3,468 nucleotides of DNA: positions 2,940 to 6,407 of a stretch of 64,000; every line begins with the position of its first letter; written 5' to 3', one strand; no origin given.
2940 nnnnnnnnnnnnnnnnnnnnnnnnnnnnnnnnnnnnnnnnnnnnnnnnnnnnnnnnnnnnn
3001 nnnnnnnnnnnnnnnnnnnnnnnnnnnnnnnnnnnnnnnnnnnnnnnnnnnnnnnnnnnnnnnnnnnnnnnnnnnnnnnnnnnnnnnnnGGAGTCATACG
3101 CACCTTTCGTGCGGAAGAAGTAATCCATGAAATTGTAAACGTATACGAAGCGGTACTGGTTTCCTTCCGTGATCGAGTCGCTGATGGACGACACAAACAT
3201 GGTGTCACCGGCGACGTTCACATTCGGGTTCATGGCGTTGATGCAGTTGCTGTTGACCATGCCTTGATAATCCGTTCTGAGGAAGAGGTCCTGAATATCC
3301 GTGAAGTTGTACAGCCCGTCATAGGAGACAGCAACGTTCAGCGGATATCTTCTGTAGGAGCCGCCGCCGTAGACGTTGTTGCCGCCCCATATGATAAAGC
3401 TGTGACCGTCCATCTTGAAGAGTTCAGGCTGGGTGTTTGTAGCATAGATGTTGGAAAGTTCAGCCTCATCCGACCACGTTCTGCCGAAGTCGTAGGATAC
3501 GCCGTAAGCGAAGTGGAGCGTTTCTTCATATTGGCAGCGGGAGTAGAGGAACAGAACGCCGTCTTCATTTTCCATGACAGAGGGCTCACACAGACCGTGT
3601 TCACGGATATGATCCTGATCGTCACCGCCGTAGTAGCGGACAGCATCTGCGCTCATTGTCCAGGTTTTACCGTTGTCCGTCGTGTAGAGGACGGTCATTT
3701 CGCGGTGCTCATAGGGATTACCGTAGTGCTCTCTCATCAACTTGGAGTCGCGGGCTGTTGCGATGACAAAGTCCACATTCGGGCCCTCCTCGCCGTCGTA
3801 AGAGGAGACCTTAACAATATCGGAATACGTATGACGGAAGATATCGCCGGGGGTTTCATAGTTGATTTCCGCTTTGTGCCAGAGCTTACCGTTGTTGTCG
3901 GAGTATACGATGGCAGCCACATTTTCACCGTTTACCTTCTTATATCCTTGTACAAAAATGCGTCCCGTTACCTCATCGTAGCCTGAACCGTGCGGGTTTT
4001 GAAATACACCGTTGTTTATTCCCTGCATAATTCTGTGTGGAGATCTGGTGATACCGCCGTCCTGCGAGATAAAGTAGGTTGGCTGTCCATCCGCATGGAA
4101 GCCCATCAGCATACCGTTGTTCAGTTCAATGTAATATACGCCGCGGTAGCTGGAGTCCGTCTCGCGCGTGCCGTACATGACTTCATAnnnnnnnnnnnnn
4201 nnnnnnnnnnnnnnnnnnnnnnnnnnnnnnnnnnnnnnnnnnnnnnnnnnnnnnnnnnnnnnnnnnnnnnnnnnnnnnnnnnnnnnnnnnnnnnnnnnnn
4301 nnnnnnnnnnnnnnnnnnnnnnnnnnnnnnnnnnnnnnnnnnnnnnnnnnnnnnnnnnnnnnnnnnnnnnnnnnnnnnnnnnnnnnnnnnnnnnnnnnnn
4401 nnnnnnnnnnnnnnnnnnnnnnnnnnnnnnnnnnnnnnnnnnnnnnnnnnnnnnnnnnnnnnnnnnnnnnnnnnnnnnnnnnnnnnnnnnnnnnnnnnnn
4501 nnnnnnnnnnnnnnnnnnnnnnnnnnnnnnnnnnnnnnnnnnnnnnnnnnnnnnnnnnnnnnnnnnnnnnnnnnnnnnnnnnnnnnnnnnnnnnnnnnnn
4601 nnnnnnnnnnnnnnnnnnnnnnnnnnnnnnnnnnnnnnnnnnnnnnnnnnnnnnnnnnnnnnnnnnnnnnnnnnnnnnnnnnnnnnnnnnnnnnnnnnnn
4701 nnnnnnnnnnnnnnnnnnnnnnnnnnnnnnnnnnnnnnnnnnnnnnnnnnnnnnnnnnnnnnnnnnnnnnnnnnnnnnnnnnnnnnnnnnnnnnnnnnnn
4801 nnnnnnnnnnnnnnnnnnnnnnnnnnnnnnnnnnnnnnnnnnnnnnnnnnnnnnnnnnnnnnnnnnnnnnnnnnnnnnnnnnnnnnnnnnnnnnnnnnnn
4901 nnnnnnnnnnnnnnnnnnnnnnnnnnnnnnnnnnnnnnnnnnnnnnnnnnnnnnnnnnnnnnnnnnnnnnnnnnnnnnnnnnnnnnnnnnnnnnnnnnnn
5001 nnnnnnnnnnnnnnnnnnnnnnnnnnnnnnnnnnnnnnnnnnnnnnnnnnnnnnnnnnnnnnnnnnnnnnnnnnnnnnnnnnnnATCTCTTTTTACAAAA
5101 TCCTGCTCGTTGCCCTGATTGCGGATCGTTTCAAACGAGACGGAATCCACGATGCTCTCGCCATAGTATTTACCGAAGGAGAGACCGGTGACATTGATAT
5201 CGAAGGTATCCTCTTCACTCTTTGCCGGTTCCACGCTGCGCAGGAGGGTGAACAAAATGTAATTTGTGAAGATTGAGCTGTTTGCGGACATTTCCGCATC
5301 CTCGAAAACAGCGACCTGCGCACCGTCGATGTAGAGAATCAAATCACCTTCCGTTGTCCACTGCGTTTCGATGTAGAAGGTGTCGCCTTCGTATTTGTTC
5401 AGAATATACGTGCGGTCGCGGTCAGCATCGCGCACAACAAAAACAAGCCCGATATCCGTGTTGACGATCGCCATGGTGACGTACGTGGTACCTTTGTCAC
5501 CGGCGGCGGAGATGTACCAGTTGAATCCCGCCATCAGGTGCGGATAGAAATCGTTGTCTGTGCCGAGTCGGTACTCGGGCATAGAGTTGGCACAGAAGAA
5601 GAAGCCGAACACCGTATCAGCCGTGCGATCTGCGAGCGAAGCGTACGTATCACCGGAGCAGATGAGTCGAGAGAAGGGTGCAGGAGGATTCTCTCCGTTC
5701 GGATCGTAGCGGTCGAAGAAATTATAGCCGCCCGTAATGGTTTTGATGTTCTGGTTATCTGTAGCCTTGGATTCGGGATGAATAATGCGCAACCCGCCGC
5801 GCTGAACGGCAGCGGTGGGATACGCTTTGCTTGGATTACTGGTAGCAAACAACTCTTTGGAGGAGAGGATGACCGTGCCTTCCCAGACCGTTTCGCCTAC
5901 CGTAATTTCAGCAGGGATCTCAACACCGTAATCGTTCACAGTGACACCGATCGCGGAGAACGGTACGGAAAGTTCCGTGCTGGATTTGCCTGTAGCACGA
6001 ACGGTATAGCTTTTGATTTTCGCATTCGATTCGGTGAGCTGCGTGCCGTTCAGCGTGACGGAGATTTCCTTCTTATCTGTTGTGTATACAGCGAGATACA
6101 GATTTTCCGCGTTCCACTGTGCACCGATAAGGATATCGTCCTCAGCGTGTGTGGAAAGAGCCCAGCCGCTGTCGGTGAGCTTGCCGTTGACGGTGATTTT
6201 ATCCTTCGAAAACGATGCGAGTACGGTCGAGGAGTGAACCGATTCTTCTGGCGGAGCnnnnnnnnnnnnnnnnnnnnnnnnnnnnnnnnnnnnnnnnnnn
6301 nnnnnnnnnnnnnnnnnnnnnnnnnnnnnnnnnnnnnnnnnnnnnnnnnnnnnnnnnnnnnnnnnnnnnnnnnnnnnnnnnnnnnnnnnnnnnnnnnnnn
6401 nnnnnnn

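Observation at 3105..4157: Propeller keeps sialidase-like Arg/Glu motifs but lacks a canonical FRIP motif and varies at putative active-site positions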

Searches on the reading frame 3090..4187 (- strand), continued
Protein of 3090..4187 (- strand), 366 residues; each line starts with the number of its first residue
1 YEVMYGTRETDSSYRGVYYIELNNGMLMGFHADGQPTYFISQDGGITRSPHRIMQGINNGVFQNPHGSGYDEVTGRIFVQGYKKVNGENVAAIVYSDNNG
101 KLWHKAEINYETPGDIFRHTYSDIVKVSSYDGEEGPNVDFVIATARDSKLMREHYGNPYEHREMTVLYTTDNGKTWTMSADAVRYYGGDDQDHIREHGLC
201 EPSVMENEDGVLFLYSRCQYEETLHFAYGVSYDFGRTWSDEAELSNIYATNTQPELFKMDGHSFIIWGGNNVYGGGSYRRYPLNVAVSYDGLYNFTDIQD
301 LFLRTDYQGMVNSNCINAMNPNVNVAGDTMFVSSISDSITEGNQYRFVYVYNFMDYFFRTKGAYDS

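Call 59: search_protein_families(library=pfam, proteins=[P0012, P0024, P0014], max_evalue=0.0001)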
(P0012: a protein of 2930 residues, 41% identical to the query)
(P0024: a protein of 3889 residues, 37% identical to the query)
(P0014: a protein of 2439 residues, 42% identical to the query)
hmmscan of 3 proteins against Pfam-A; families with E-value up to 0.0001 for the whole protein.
P0012 (2930 aa): 3 families
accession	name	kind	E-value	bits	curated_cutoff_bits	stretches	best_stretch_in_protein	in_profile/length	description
PF13088.12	BNR_2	-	3.2e-09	37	31.4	0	2346-2485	140-254/277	BNR repeat-like domain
PF02012.26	BNR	-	5.1e-09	35.2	27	0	2276-2286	2-12/12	BNR/Asp-box repeat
PF20578.4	aBig_2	-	8.3e-07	29.2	27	0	1882-1929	34-86/89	Atrophied bacterial Ig domain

P0024 (3889 aa): 3 families
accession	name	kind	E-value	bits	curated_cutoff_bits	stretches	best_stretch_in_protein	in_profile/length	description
PF20578.4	aBig_2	-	2.4e-15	56.6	27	1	2808-2876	13-81/89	Atrophied bacterial Ig domain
PF13088.12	BNR_2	-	3.8e-11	43.3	31.4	1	3213-3425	85-254/277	BNR repeat-like domain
PF00754.31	F5_F8_type_C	-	7.6e-06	26.5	28.2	0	2917-2999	31-117/127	F5/8 type C domain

P0014 (2439 aa): 3 families
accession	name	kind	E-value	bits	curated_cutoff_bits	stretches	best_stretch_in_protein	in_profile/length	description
PF20578.4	aBig_2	-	3.1e-12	46.6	27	1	402-474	15-88/89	Atrophied bacterial Ig domain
PF22633.2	F5_F8_type_C_2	-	9.1e-07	29.9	27.8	1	1409-1486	14-91/91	NedA-like, galactose-binding domain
PF00754.31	F5_F8_type_C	-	3.1e-05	24.5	28.2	1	1413-1490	33-114/127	F5/8 type C domain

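Call 63: search_protein_families(library=pfam, proteins=[L086:63-1079:+, L086:1069-2079:+, L086:2109-3002:+, L086:9226-10605:-, L086:10627-11826:-, L087:10397-11968:-, L087:12025-13284:-, L087:13301-14455:-, L087:14465-15343:-, L087:15356-16831:-], max_evalue=0.0001)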
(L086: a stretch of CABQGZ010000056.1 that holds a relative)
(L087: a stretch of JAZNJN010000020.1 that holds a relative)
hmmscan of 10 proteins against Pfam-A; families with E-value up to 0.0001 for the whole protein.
L086:63-1079:+ (338 aa): 3 families
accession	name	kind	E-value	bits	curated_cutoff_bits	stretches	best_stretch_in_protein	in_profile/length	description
PF00005.33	ABC_tran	-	2e-24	87.2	25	1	28-193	2-137/137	ABC transporter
PF08352.17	oligo_HPY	-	9.1e-21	74.5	27.1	1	244-309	1-65/65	Oligopeptide/dipeptide transporter, C-terminal region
PF13304.12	AAA_21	-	3.8e-07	30.9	27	1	156-228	229-303/304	AAA domain, putative AbiEii toxin, Type IV TA system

L086:1069-2079:+ (336 aa): 3 families
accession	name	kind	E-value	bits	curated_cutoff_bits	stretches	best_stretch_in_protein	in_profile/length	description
PF00005.33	ABC_tran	-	6.8e-31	108.1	25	1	36-193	1-136/137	ABC transporter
PF08352.17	oligo_HPY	-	1.9e-18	67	27.1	1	245-310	1-65/65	Oligopeptide/dipeptide transporter, C-terminal region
PF13304.12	AAA_21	-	9.7e-08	32.9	27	0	160-228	232-302/304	AAA domain, putative AbiEii toxin, Type IV TA system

L086:2109-3002:+ (297 aa): 1 family
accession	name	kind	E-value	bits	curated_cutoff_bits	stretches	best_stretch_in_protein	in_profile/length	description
PF00701.28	DHDPS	-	3e-31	108.7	22.1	1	5-265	3-262/289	Dihydrodipicolinate synthetase family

L086:9226-10605:- (459 aa): 1 family
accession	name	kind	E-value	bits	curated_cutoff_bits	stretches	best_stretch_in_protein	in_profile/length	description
PF00171.27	Aldedh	-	1.2e-93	314.6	23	1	2-430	27-461/461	Aldehyde dehydrogenase family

L086:10627-11826:- (399 aa): 3 families
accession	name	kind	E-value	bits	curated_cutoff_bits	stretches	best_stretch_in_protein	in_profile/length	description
PF00465.25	Fe-ADH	-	6.4e-43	146.7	31.3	1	32-193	9-168/168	Iron-containing alcohol dehydrogenase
PF25137.1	ADH_Fe_C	-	9.9e-40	136.7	27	1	204-394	1-190/194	Fe-containing alcohol dehydrogenase family, C-terminal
PF13685.12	Fe-ADH_2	-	1.2e-10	42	28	1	32-129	5-100/149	Iron-containing alcohol dehydrogenase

L087:10397-11968:- (523 aa): 2 families
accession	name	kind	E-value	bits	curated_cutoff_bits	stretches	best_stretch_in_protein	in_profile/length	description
PF02782.22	FGGY_C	-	5e-30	105.2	27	1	268-465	2-196/198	FGGY family of carbohydrate kinases, C-terminal domain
PF00370.27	FGGY_N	-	2e-16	60.8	28.8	1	7-251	2-238/245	FGGY family of carbohydrate kinases, N-terminal domain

L087:12025-13284:- (419 aa): 2 families
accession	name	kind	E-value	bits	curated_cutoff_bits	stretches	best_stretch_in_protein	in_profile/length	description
PF00107.32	ADH_zinc_N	-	9.3e-12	45.5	31.8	1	187-330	1-128/129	Zinc-binding dehydrogenase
PF08240.17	ADH_N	-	2.7e-09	37.6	23.5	1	25-126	1-98/104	Alcohol dehydrogenase GroES-like domain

L087:13301-14455:- (384 aa): 1 family
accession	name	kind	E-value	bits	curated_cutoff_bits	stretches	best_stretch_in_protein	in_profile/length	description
PF02811.25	PHP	-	1.4e-06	29.2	26.4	1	42-166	3-94/164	PHP domain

L087:14465-15343:- (292 aa): 3 families
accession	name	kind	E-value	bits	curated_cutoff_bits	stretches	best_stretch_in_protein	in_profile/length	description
PF00106.31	adh_short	-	6.9e-46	156.6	26.6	1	29-212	1-181/195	short chain dehydrogenase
PF13561.12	adh_short_C2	-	1.3e-43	149.8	27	1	35-211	1-174/236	Enoyl-(Acyl carrier protein) reductase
PF08659.16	KR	-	8.9e-09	35.9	22.6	1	32-182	4-151/180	KR domain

L087:15356-16831:- (491 aa): 2 families
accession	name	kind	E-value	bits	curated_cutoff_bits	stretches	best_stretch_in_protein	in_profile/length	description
PF02782.22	FGGY_C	-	1.3e-36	126.7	27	1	257-448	1-197/198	FGGY family of carbohydrate kinases, C-terminal domain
PF00370.27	FGGY_N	-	1.9e-22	80.5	28.8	1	8-247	3-243/245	FGGY family of carbohydrate kinases, N-terminal domain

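Call 64: search_solved_structures(query=L086:2109-3002:+, max_evalue=1e-10)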
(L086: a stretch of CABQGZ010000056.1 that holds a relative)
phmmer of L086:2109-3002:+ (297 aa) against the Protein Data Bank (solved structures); distinct sequences matched with E-value up to 1e-10: 69 (the best 60 are shown).
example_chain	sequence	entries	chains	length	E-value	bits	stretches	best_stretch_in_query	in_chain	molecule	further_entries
3flu_A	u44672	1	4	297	1.4e-20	77.1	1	2-196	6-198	Dihydrodipicolinate synthase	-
2vc6_A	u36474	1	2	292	5.9e-20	75.1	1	4-242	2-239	DIHYDRODIPICOLINATE SYNTHASE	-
3eb2_A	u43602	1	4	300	6.2e-20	75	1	5-271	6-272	Putative dihydrodipicolinate synthetase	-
4icn_A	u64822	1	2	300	1.8e-18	70.2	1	3-226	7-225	DIHYDRODIPICOLINATE SYNTHASE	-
6mqh_A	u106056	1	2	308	2e-18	70.1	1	5-234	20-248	4-hydroxy-tetrahydrodipicolinate synthase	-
4pfm_A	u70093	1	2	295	2e-18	70.1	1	4-226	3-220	4-hydroxy-tetrahydrodipicolinate synthase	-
3qze_A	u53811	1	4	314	2.2e-18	70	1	2-196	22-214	Dihydrodipicolinate synthase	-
3noe_A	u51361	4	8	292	4.9e-18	68.8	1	6-196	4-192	Dihydrodipicolinate synthase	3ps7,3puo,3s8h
6p90_A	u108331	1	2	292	1.2e-17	67.5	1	6-196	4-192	4-hydroxy-tetrahydrodipicolinate synthase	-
7loy_A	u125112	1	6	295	2.1e-17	66.7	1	7-246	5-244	4-hydroxy-tetrahydrodipicolinate synthase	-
7mjf_A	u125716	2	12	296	2.1e-17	66.7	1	7-246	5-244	4-hydroxy-tetrahydrodipicolinate synthase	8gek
7lvl_A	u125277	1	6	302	2.3e-17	66.6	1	7-246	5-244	4-hydroxy-tetrahydrodipicolinate synthase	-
6ue0_AAA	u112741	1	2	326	2.3e-17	66.6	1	2-193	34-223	4-hydroxy-tetrahydrodipicolinate synthase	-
6xgs_A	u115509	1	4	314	3.7e-17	65.9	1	2-243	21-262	4-hydroxy-tetrahydrodipicolinate synthase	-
2pur_A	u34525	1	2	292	9e-17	64.7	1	5-193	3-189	Dihydrodipicolinate synthase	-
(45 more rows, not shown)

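Call 80: list_cluster_members(proteins=[P0009, P0012, P0014, P0016, P0017, P0022, P0024, P0029, P0039, P0041])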
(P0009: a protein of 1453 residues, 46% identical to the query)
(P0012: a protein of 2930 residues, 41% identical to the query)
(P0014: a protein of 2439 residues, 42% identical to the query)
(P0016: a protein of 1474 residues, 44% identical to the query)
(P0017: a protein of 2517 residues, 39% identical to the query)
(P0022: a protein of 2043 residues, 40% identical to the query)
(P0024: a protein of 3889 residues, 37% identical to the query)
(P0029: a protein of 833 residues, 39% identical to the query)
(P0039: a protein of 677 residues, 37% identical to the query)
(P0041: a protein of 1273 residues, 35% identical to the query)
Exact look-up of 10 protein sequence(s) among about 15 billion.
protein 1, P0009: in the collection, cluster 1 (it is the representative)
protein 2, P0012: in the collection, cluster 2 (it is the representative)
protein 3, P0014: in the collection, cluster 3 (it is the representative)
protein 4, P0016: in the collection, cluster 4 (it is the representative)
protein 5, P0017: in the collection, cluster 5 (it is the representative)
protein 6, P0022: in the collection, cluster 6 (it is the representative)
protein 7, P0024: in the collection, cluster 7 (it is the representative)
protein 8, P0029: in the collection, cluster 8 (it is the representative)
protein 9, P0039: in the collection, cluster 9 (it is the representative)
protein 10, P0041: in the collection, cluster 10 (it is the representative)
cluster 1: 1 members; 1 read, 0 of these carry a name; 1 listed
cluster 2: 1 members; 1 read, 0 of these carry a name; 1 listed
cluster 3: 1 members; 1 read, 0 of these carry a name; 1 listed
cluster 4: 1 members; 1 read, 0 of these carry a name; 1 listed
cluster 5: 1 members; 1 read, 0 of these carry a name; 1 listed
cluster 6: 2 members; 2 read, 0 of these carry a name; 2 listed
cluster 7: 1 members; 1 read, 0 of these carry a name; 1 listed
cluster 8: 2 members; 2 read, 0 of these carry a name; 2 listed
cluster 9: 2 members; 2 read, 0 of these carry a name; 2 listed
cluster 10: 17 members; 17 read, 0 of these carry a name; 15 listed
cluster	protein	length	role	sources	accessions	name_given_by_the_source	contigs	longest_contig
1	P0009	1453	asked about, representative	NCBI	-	-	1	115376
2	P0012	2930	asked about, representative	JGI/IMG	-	-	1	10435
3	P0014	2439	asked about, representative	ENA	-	-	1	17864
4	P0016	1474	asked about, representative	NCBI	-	-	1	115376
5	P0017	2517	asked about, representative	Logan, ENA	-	-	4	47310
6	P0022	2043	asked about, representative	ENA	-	-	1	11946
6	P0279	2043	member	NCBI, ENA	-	-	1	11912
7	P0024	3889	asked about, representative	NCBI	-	-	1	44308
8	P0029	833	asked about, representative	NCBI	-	-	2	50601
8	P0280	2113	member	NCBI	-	-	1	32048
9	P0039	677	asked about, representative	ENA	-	-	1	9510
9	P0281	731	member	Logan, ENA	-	-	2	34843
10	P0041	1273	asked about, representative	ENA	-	-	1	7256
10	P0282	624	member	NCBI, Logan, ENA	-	-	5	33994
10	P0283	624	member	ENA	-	-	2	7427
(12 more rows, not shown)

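Call 91: search_protein_families(library=pfam, proteins=[L088:80-1429:-, L089:437-1309:+, L089:1333-2277:-, L089:2346-3002:+, L089:8657-9322:-, L089:9474-10781:+, L089:11383-12423:+, L089:12586-14574:-, L090:105-992:+, L090:1607-5623:-], max_evalue=0.0001)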
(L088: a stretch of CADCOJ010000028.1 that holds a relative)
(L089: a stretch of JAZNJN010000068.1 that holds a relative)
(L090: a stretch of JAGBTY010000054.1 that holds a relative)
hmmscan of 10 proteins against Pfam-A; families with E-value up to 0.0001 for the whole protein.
L088:80-1429:- (449 aa): 0 families

L089:437-1309:+ (290 aa): 2 families
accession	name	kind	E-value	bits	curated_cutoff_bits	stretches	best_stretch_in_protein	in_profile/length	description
PF16199.10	Radical_SAM_C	-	1.4e-26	92.8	31.9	1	207-286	2-81/85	Radical_SAM C-terminal domain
PF04055.27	Radical_SAM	-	2.7e-18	67.1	29.5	1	38-198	9-163/166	Radical SAM superfamily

L089:1333-2277:- (314 aa): 2 families
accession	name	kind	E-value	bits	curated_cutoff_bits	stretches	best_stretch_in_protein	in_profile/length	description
PF02826.25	2-Hacid_dh_C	-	2.3e-61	206.7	25.1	1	108-283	1-178/178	D-isomer specific 2-hydroxyacid dehydrogenase, NAD binding domain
PF00389.36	2-Hacid_dh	-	1.8e-27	96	24.6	1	19-314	13-134/134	D-isomer specific 2-hydroxyacid dehydrogenase, catalytic domain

L089:2346-3002:+ (218 aa): 1 family
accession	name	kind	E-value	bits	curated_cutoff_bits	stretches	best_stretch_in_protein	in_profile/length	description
PF00849.27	PseudoU_synth_2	-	3.5e-28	99.2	26.8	1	10-157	2-152/152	RNA pseudouridylate synthase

L089:8657-9322:- (221 aa): 2 families
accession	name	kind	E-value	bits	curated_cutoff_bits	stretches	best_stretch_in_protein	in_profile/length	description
PF13472.12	Lipase_GDSL_2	-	3.2e-14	54.2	32.9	1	7-204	1-176/178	GDSL-like Lipase/Acylhydrolase family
PF00657.28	Lipase_GDSL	-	5.4e-10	40.2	23.6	1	5-211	1-208/208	GDSL-like Lipase/Acylhydrolase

L089:9474-10781:+ (435 aa): 5 families
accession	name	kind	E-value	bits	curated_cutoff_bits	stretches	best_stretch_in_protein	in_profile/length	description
PF01266.30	DAO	-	1.3e-41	143.7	27.9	1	26-351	1-353/353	FAD dependent oxidoreductase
PF00355.32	Rieske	-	8.3e-08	32.5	20.3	1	390-433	40-84/88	Rieske [2Fe-2S] domain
PF07992.20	Pyr_redox_2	-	5.4e-07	29.8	26.1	1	26-173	2-58/291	Pyridine nucleotide-disulphide oxidoreductase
PF01494.25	FAD_binding_3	-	2.9e-06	27.2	22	1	25-56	2-33/349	FAD binding domain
PF13450.12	NAD_binding_8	-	4.1e-06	27.4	21.9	1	29-59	1-31/68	NAD(P)-binding Rossmann-like domain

L089:11383-12423:+ (346 aa): 1 family
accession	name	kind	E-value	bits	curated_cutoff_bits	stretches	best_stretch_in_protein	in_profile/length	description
PF03590.20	AsnA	-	1.7e-104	349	27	1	31-256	1-227/228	Aspartate-ammonia ligase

L089:12586-14574:- (662 aa): 0 families

L090:105-992:+ (295 aa): 0 families

L090:1607-5623:- (1338 aa): 6 families
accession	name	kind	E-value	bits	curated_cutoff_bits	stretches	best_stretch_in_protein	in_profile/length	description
PF13088.12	BNR_2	-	5.4e-09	36.2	31.4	1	888-1099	74-251/277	BNR repeat-like domain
PF00754.31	F5_F8_type_C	-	9.9e-09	35.8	28.2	1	557-635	35-117/127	F5/8 type C domain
PF10102.14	DUF2341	-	2e-06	28.6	23.4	1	704-776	2-82/84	Domain of unknown function (DUF2341)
PF20578.4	aBig_2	-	2.9e-05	24.2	27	0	469-508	35-76/89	Atrophied bacterial Ig domain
PF02012.26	BNR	-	7e-05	22.7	27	0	898-909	1-12/12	BNR/Asp-box repeat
PF24316.1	Tli3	-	7.3e-05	23.6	27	0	948-980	69-101/129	T6SS Tli3 immunity protein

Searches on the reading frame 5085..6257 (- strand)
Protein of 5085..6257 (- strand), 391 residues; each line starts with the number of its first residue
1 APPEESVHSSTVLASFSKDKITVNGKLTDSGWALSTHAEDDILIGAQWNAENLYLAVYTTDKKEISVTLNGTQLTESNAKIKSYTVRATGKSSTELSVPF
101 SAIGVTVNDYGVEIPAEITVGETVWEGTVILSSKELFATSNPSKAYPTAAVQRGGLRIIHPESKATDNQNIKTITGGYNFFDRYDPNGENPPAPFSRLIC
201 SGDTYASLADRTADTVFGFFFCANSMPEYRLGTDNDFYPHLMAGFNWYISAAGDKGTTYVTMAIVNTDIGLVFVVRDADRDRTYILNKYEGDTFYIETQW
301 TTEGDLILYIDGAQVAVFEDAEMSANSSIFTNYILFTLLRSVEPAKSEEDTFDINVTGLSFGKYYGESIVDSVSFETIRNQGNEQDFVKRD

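Call 113: search_solved_structures(query=A5, max_evalue=1)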
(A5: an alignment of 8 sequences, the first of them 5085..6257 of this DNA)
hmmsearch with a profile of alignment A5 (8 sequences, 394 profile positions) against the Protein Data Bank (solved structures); distinct sequences matched with E-value up to 1: 2.
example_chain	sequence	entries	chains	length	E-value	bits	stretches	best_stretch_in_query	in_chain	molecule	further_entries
8j3y_A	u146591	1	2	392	0.34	12.6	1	238-326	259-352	Putative polysaccharide-binding protein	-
8j3x_A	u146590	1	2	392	0.34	12.6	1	238-326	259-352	Putative polysaccharide-binding protein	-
